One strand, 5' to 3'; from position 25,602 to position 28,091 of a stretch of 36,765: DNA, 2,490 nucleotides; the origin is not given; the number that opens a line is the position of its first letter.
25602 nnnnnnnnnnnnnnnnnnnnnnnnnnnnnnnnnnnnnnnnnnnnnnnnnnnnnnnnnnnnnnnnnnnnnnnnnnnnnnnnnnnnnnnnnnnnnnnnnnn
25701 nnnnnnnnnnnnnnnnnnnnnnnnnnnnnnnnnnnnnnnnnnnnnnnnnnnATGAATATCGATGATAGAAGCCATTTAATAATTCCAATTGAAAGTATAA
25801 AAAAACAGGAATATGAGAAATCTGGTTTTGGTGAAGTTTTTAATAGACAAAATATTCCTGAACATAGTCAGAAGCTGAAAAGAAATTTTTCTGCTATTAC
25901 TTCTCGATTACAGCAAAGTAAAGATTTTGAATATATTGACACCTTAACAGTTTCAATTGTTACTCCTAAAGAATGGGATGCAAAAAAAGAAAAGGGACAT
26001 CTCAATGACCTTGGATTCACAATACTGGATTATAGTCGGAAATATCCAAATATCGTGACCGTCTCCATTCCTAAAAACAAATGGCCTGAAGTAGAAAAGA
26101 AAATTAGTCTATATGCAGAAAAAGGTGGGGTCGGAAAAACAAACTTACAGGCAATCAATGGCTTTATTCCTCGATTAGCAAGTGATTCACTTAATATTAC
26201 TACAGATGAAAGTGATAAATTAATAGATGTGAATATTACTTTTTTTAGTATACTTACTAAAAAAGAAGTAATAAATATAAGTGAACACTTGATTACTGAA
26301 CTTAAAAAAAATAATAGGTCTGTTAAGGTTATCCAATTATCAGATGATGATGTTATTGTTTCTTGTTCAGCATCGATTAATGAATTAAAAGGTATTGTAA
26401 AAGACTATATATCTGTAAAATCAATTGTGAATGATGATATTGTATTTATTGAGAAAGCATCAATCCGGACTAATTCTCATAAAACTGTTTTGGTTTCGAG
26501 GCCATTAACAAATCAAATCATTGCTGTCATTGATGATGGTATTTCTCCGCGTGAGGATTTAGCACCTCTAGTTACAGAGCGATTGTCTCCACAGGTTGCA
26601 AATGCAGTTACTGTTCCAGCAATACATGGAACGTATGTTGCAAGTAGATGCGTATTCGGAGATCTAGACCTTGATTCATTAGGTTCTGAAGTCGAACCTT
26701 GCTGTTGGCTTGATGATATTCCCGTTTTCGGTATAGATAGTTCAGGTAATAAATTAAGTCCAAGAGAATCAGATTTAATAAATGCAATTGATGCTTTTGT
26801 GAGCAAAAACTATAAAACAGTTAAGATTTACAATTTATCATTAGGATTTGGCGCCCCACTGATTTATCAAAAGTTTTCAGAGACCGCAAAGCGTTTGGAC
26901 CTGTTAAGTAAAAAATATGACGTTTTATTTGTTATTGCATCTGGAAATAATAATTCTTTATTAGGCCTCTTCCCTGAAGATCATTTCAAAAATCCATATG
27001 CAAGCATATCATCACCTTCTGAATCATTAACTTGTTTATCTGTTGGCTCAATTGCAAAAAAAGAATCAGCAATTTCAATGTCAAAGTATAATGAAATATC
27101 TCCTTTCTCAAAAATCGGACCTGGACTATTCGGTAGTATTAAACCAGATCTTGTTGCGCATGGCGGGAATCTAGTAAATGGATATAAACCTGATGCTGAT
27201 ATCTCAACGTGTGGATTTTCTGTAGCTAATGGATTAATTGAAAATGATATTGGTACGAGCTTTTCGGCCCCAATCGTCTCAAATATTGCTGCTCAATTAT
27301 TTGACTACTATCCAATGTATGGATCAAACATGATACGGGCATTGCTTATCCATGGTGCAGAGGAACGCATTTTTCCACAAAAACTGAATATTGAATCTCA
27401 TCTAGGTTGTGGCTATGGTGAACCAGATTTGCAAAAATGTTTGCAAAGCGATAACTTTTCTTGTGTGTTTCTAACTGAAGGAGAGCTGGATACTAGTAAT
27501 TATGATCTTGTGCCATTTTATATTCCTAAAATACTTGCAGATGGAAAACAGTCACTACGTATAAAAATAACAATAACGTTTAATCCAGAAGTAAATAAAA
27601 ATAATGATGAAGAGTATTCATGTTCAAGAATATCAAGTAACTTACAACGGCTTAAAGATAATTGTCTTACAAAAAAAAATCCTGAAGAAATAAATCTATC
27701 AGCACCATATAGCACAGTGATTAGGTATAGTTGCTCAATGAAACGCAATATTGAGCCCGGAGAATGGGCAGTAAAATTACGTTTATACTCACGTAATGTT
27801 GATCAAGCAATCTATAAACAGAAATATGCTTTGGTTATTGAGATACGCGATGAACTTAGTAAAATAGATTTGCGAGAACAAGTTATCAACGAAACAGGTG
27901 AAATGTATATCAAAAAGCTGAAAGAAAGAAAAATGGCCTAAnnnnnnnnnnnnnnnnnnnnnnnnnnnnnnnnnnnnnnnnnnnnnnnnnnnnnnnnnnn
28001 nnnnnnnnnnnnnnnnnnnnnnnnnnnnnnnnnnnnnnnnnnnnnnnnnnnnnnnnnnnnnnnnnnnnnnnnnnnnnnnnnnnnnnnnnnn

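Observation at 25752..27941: Phage-borne, apparently cytoplasmic S8 subtilase with large uncharacterised flanking domains: candidate defence / superinfection-exclusion or anti-host effector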

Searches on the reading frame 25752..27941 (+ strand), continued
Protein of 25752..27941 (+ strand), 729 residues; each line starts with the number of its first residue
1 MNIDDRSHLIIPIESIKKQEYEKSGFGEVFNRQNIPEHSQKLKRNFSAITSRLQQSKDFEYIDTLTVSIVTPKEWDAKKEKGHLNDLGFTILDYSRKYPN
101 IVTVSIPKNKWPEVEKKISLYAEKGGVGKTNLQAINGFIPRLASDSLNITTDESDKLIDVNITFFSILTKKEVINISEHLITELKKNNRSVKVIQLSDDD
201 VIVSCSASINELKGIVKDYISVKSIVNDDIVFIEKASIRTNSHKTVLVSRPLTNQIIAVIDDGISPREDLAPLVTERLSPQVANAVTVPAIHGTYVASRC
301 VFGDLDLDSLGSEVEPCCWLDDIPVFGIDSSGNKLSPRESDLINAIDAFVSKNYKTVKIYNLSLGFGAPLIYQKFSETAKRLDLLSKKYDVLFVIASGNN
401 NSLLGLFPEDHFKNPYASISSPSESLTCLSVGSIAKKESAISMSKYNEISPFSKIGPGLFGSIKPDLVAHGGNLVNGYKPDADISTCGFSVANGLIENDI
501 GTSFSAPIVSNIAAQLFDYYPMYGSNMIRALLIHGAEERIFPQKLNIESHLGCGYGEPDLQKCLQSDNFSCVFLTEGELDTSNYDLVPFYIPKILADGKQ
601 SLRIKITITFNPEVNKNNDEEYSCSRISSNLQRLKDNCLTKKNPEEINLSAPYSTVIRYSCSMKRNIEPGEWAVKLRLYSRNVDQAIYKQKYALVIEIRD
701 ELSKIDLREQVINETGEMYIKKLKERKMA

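Call 69: find_related_loci(query=A2, collection=viral_contigs, flank=4000)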
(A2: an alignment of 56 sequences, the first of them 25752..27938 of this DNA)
Query A2 (729 aa) in viral_contigs; peptide patterns used: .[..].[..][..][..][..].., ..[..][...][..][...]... (x = any residue, [..] = any of these).
111 stretches matched a pattern; 30 encode a relative of the query (tblastn E <= 1e-3); 30 distinct loci.
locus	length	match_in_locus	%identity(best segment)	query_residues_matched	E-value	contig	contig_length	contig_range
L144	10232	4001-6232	29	6-719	4e-76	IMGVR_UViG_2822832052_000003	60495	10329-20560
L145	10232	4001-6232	28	6-719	2e-75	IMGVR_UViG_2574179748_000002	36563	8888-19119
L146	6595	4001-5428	27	292-700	1e-33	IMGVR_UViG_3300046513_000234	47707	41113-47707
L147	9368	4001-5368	27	252-699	1e-32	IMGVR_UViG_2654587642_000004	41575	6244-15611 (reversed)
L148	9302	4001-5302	31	256-681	1e-32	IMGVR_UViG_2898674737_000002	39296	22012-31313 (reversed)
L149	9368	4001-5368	27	252-699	1e-32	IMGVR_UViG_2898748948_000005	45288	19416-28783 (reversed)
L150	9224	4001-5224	29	291-687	4e-31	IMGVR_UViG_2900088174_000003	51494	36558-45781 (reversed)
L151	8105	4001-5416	29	256-714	1e-30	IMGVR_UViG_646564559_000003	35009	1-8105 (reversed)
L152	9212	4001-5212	27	339-718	1e-27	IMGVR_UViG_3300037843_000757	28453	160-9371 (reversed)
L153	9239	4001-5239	27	257-636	6e-27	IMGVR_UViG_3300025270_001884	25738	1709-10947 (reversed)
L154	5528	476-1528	28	375-711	3e-25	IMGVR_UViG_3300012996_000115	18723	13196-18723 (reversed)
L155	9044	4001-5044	31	292-644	5e-25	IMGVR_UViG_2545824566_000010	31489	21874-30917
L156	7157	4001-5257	28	292-706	6e-26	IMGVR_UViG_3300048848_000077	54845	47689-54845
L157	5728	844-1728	30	292-615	2e-23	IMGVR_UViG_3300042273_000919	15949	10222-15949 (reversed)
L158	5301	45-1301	26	292-706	6e-22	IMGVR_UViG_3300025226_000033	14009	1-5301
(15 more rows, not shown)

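Call 70: search_protein_families(library=padloc, proteins=[L021:2838-3998:+, L022:2200-3354:+, L023:1122-2213:+, L007:8374-10368:+, L008:4554-5798:+, L008:8372-9181:+, L004:5417-5848:+, L004:8486-10591:+, L011:7611-8210:+, L014:3262-6150:+], max_evalue=0.001)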
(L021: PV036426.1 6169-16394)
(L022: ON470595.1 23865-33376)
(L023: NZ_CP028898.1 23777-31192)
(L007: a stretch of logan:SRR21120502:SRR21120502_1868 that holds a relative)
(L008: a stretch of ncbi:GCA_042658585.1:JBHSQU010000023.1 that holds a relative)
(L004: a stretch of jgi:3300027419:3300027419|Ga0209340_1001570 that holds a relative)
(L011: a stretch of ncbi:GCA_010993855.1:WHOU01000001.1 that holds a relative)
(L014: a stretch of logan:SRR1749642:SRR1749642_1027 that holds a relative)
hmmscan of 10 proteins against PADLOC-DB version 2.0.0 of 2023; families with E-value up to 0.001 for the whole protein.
L021:2838-3998:+ (386 aa): 8 families
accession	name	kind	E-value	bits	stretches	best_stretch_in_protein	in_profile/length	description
PDLC02196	IetA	-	9.1e-105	349.1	1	4-377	5-370/374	-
PDLC02195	IetA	-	4.1e-83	277.9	1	4-339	5-342/395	-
PDLC04232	IetA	-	5.4e-80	267.3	1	2-338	3-320/330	-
PDLC04231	IetA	-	2.7e-52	176.2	1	2-265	3-248/262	-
PDLC00914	TRIP13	-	1e-17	62.6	1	137-328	74-287/302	TRIP13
PDLC00915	TRIP13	-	1.2e-15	55.7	1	104-324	32-271/302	TRIP13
PDLC04140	mad8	-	9e-07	26.7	0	130-158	23-51/314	mads_8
PDLC03838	DolB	-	9.9e-05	19.7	0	137-166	169-196/375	-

L022:2200-3354:+ (384 aa): 7 families
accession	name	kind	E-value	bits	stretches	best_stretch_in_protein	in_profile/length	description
PDLC02196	IetA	-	8.9e-143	474.2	1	1-374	1-371/374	-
PDLC02195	IetA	-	2e-88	295.4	1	1-374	1-391/395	-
PDLC04232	IetA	-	7.6e-59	197.8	1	76-311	67-303/330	-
PDLC04231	IetA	-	7.1e-37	125.6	1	88-258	80-250/262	-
PDLC00915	TRIP13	-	2.4e-16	58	1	94-302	31-257/302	TRIP13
PDLC00914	TRIP13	-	1e-12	46.1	1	128-283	74-246/302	TRIP13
PDLC04140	mad8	-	3.1e-05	21.7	0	119-149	21-51/314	mads_8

L023:1122-2213:+ (363 aa): 8 families
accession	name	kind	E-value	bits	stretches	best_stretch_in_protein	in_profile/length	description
PDLC02196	IetA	-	5.5e-136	451.9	1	2-356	16-370/374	-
PDLC02195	IetA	-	5.8e-98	326.8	1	2-355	16-389/395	-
PDLC04232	IetA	-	4e-65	218.4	1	69-303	76-313/330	-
PDLC04231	IetA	-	5e-44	149.1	1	98-240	106-248/262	-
PDLC00914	TRIP13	-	3.4e-15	54.3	1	110-268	72-249/302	TRIP13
PDLC00915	TRIP13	-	1.4e-13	49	1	112-253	66-225/302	TRIP13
PDLC04140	mad8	-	3.8e-06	24.6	1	112-135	30-53/314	mads_8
PDLC03838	DolB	-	6.4e-05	20.4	1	112-179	169-241/375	-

L007:8374-10368:+ (664 aa): 2 families
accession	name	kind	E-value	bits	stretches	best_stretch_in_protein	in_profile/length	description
PDLC03434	REase_II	-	2.9e-150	500.2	1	1-649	5-697/713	Type II restriction enzyme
PDLC03392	REase_II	-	1.5e-05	21.9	1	90-147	85-143/488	Type II nicking endonuclease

L008:4554-5798:+ (414 aa): 0 families

L008:8372-9181:+ (269 aa): 0 families

L004:5417-5848:+ (143 aa): 0 families

L004:8486-10591:+ (701 aa): 33 families (the best 25 are shown)
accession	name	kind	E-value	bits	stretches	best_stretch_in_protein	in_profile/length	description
PDLC04138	mad6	-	1.1e-30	105.2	1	26-283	61-311/659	mads_6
PDLC04042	PD-T4-6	-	3.9e-25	87.1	1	25-284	18-271/292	-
PDLC04053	PD-T4-6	-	1.8e-24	84.8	1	20-283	13-269/311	-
PDLC04047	PD-T4-6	-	2.1e-23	80.9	1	19-284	13-271/327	-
PDLC03920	MkoA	-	1.3e-21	74.7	1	58-302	52-294/1112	-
PDLC04060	PD-T4-6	-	5.6e-21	73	1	20-304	12-290/486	-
PDLC04054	PD-T4-6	-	1.2e-19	68.9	1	59-283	55-271/347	-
PDLC04057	PD-T4-6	-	9.1e-19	65.8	1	56-283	50-268/443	-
PDLC04043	PD-T4-6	-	1.4e-18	65.3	1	56-308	57-299/452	-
PDLC04041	PD-T4-6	-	9.4e-18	62.7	1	20-280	32-288/443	-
PDLC04045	PD-T4-6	-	2.3e-17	61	1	24-305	41-320/350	-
PDLC04055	PD-T4-6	-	6.7e-16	56.1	1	26-290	80-340/496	-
PDLC04062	PD-T4-6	-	1.4e-14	52.1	1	22-321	38-329/450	-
PDLC04050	PD-T4-6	-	1.4e-14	51.9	1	54-235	103-272/480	-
PDLC04044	PD-T4-6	-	2.5e-14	51.2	1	45-328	68-335/372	-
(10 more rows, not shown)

L011:7611-8210:+ (199 aa): 0 families

L014:3262-6150:+ (962 aa): 1 family
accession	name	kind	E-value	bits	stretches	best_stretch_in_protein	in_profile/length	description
PDLC03762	RT_UG24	-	3.4e-16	56.6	1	45-275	698-906/1036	DRT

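Call 84: find_encoding_contigs(protein=P0108, flank=3500, max_places=1)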
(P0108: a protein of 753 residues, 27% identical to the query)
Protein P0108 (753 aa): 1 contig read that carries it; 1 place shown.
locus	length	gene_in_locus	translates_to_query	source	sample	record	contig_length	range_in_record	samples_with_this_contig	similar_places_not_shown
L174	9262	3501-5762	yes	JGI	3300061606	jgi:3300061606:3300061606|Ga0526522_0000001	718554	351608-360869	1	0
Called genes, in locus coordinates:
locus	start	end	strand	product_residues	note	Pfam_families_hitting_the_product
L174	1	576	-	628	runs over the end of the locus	-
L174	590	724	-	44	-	-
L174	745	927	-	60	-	-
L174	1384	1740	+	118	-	-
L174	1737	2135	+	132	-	PF01381:HTH_3 (weak)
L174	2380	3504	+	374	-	PF05496:RuvB_N (weak), PF00004:AAA, PF07728:AAA_5 (weak), PF13173:AAA_14 (faint)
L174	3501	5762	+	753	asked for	PF00082:Peptidase_S8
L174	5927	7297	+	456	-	PF00072:Response_reg, PF00158:Sigma54_activat, PF14532:Sigma54_activ_2, PF00004:AAA, PF07728:AAA_5, PF25601:AAA_lid_14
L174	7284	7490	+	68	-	-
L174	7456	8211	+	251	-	PF01048:PNP_UDP_1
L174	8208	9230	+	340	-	PF13458:Peripla_BP_6, PF01094:ANF_receptor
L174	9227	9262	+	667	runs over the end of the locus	PF02518:HATPase_c, PF00072:Response_reg (faint)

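Call 85: find_encoding_contigs(protein=P0095, flank=3500, max_places=1)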
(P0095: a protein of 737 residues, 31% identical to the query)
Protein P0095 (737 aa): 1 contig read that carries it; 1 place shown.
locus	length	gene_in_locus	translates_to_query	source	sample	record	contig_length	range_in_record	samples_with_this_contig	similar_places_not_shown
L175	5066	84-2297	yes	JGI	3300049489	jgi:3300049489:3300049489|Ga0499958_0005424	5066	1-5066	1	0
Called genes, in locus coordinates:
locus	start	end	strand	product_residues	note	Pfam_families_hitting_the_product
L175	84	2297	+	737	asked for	PF00082:Peptidase_S8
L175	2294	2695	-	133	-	PF02371:Transposase_20 (weak)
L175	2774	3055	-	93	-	-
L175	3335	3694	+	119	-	-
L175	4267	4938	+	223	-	-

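Call 86: find_encoding_contigs(protein=P0105, flank=3500, max_places=1)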
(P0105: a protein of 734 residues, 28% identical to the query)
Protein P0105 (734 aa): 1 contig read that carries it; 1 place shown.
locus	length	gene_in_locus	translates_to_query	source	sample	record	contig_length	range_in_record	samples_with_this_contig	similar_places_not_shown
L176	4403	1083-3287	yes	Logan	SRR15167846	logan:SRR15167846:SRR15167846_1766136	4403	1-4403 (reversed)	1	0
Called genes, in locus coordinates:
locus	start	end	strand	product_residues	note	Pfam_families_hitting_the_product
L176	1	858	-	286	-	?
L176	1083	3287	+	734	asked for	PF00082:Peptidase_S8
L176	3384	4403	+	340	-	?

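Call 91: search_protein_families(library=phrogs, proteins=[L007:3272-4810:-, L007:4807-5586:-, L007:1078-1629:-, L007:2401-2955:-, L007:12921-13430:-, L007:12544-12921:-, L007:2960-3271:-], max_evalue=0.001)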
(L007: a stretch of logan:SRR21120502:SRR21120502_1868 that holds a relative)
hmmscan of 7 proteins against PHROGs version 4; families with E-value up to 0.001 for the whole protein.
L007:3272-4810:- (512 aa): 0 families

L007:4807-5586:- (259 aa): 0 families

L007:1078-1629:- (183 aa): 1 family
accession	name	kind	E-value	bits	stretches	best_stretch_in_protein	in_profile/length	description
phrog_5417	-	unknown function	3.5e-07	31.2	1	44-180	30-156/156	-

L007:2401-2955:- (184 aa): 1 family
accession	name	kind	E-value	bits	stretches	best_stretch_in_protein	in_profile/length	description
phrog_329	-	tail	6.9e-08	32.2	1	4-150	516-654/949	minor tail protein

L007:12921-13430:- (169 aa): 1 family
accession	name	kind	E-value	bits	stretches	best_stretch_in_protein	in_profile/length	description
phrog_442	-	connector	2.4e-07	31.3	1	7-148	90-228/270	head-tail adaptor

L007:12544-12921:- (125 aa): 0 families

L007:2960-3271:- (103 aa): 0 families

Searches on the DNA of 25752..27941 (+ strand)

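Call 79: build_rna_model(alignment_id=A3, structure=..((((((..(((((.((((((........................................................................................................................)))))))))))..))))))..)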
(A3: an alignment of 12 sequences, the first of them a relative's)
Model R1 built from alignment A3 (12 sequences, 163 columns); structure: as given.
model positions 107; base pairs 17; branch points 0; effective number of sequences 3.44; information 0.59 bits per position. Calibrated on 0.2 Mb of random sequence (short: E-values are rough).
structure used (alignment columns):
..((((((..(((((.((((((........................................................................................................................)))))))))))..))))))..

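Call 81: search_with_rna_model(model_id=R1, sources=[window, L015, L016, L020, L008, L014], max_evalue=1, filters=off)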
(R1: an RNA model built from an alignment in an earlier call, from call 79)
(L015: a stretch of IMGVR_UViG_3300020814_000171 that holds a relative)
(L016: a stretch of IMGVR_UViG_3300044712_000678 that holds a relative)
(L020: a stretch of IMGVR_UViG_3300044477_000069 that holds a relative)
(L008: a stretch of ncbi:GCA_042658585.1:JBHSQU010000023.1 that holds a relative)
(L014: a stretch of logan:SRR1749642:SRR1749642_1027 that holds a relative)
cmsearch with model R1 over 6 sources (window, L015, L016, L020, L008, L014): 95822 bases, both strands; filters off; matches with E-value up to 1: 6.
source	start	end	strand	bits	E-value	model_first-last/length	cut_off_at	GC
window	27936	28048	+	89.6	1.4e-18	1-107/107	no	0.51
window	28361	28420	+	48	1.1e-08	1-107/107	no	0.4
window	27936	28048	-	36.7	5.1e-06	1-107/107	no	0.51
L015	5042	5106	-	18.9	0.085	1-107/107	no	0.37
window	28361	28420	-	17.4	0.2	1-107/107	no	0.4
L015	5717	5866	-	15.6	0.52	1-107/107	no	0.35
